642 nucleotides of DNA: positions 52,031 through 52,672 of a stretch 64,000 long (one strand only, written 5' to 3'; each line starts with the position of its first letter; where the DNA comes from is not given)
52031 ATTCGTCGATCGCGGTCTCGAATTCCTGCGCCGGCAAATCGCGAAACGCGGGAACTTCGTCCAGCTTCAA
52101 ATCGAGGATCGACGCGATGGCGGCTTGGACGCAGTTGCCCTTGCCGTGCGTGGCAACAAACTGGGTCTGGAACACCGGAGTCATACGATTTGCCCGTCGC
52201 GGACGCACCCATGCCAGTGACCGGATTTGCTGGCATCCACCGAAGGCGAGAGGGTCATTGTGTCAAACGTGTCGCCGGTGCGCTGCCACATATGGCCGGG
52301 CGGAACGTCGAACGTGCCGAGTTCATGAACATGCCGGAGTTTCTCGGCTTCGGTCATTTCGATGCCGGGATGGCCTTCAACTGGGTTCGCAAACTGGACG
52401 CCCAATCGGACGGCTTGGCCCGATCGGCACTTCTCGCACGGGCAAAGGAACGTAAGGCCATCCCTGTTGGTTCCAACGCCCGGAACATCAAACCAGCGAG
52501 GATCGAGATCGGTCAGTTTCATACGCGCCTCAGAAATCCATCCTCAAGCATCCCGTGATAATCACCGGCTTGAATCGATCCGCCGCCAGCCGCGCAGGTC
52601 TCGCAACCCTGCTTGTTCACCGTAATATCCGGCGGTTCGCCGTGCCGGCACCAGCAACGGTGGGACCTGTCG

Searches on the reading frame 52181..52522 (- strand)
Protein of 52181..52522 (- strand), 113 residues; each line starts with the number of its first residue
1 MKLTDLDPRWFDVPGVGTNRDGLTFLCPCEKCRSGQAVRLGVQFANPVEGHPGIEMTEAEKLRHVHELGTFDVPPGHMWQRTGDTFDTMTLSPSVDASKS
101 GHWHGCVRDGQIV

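Call 10: search_protein_families(library=pfam, proteins=[window:52181-52522:-], max_evalue=0.01)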
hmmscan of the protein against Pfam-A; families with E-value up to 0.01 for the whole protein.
window:52181-52522:- (113 aa): 1 family
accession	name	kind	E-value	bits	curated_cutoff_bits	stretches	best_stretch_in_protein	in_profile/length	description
PF20137.4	DUF6527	-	1.9e-07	31.3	23.6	1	75-112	21-60/63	Family of unknown function (DUF6527)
